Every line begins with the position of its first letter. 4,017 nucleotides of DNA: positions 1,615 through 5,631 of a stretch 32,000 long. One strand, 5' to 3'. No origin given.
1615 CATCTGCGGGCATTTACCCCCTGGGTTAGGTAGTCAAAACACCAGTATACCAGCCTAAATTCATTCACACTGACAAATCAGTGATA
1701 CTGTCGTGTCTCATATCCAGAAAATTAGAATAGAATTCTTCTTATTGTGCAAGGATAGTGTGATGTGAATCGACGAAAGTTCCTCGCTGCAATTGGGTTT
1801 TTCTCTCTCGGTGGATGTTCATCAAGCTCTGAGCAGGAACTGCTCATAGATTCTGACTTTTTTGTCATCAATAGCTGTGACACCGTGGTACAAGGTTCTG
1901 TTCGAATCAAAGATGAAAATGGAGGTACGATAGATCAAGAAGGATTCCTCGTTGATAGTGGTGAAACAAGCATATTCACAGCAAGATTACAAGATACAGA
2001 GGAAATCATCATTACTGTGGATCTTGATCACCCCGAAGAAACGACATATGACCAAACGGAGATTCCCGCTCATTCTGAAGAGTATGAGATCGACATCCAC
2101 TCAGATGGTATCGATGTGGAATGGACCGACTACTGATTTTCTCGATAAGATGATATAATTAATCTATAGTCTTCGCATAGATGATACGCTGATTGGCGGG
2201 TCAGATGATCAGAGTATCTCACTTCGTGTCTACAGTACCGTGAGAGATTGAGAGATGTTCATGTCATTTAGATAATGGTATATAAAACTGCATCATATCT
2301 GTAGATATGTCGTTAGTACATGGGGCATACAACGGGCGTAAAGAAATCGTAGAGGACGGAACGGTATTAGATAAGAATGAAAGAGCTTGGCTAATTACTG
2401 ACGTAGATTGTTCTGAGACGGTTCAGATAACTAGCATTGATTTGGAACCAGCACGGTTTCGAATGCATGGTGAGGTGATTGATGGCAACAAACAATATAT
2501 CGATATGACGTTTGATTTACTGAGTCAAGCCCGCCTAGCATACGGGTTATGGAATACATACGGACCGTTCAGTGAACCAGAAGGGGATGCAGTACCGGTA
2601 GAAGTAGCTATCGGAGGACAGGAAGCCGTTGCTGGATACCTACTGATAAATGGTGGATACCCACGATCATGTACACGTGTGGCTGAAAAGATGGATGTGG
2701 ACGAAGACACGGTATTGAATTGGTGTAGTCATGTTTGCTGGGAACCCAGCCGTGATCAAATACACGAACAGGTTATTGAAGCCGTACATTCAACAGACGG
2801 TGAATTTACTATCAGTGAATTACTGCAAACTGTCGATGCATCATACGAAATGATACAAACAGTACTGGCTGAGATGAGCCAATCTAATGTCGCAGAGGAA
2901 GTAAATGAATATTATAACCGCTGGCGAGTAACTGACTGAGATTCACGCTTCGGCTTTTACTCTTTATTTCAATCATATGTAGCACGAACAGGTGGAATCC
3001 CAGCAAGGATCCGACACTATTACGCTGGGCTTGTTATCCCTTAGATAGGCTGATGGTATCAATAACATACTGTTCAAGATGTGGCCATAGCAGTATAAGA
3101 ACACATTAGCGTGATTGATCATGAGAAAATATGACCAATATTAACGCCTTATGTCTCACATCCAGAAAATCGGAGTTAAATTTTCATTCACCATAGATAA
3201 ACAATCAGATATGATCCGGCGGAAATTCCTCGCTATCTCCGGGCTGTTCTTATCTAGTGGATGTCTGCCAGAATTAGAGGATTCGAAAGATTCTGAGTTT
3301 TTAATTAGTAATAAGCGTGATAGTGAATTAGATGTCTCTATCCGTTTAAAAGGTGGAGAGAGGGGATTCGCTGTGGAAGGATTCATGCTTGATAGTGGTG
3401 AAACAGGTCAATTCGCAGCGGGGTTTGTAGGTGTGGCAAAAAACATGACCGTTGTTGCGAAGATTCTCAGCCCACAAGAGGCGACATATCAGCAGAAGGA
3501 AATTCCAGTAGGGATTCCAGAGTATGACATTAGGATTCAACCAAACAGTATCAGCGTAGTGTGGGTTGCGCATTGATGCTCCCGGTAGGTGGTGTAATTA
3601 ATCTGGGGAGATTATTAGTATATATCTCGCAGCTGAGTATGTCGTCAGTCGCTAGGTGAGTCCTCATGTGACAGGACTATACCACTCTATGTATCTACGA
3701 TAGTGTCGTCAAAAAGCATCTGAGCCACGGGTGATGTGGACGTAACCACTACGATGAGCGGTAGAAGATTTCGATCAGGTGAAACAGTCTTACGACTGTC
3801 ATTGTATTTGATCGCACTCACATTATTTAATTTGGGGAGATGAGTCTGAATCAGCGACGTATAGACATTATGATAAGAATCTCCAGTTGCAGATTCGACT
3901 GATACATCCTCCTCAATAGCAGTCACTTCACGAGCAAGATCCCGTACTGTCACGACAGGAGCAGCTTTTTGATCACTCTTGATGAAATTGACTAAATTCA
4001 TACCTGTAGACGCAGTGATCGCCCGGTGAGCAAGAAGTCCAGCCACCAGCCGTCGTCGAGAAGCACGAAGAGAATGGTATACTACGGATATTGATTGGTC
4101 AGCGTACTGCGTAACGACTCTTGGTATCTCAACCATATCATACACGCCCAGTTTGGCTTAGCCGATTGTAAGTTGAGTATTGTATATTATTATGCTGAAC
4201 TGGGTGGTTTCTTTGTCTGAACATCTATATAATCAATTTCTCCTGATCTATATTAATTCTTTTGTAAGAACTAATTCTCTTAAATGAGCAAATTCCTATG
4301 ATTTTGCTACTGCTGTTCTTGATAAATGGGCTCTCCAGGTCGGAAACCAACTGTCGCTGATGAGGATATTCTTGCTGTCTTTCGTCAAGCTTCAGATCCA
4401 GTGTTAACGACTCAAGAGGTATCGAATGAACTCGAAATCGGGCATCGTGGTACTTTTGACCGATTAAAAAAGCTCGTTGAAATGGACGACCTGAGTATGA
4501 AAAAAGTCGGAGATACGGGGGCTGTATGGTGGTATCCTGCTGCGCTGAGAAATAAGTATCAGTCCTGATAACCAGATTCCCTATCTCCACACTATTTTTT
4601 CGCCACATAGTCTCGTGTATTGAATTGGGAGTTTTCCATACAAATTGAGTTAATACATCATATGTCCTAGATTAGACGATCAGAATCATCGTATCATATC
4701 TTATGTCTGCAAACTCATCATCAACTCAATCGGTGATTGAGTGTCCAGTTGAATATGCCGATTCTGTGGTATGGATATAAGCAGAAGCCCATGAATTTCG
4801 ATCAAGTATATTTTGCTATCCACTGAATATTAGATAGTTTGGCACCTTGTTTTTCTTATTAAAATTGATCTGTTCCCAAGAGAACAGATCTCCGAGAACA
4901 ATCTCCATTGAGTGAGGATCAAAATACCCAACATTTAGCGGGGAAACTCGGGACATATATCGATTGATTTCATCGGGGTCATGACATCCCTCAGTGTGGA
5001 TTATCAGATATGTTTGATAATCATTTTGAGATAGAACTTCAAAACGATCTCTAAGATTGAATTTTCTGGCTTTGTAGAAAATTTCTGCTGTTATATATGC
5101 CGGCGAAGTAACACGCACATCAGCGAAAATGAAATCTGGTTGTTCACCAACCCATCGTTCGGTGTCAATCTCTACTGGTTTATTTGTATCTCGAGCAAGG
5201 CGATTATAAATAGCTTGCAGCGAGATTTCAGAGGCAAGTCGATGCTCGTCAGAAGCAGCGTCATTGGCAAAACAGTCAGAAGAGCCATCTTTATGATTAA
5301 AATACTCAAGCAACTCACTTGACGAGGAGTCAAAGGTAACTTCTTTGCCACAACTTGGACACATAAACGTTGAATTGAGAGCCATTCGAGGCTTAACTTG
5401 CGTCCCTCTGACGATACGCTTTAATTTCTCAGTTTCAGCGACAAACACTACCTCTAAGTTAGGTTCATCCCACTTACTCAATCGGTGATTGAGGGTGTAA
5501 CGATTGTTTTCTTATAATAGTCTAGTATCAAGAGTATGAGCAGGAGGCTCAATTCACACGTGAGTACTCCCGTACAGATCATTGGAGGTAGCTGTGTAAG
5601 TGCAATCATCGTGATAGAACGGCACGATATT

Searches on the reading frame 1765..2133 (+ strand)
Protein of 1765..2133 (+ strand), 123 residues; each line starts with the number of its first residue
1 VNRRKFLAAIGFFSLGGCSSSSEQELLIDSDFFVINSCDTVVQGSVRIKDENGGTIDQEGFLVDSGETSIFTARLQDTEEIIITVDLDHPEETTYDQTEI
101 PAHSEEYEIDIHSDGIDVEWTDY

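Call 18: search_protein_families(library=pfam, proteins=[window:1765-2133:+], max_evalue=0.01)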
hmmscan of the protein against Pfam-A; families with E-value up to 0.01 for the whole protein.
window:1765-2133:+ (123 aa): 1 family
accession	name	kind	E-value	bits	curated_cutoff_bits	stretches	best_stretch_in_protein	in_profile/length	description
PF11589.14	DUF3244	-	0.0058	17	25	0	76-112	37-72/96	Domain of unknown function (DUF3244)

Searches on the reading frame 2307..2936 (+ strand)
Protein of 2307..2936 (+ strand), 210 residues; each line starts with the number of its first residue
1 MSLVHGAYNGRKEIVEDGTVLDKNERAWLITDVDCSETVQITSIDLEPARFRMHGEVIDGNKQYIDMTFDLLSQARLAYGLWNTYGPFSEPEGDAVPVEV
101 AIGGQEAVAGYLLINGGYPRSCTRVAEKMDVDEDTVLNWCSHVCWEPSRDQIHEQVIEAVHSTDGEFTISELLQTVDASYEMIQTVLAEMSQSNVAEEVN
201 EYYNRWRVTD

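Call 18: search_protein_families(library=pfam, proteins=[window:2307-2936:+], max_evalue=0.01)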
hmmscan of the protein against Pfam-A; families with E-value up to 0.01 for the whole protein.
window:2307-2936:+ (210 aa): 2 families
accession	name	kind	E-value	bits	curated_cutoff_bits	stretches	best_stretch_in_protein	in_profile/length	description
PF13542.12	HTH_Tnp_ISL3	-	0.0016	18.3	27.4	0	121-143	28-50/51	Helix-turn-helix domain of transposase family ISL3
PF24270.1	HTH_Cmi2_C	-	0.0066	17.1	27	0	150-201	74-123/125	Cmi2, C-terminal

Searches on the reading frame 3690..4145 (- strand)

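Call 18: search_protein_families(library=pfam, proteins=[window:3690-4145:-], max_evalue=0.01)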
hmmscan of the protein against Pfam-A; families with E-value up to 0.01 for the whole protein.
window:3690-4145:- (152 aa): 1 family
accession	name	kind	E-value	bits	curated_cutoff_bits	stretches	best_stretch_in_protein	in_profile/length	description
PF24035.1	DUF7344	-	3e-16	60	27.8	1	60-122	20-76/76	Domain of unknown function (DUF7344)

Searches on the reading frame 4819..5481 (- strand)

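Call 18: search_protein_families(library=pfam, proteins=[window:4819-5481:-], max_evalue=0.01)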
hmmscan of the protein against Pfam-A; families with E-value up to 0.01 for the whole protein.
window:4819-5481:- (221 aa): 1 family
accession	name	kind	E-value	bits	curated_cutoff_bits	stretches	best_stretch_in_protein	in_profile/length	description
PF25169.1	DUF7830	-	0.0003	21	27.5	1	36-75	32-70/72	Domain of unknown function (DUF7830)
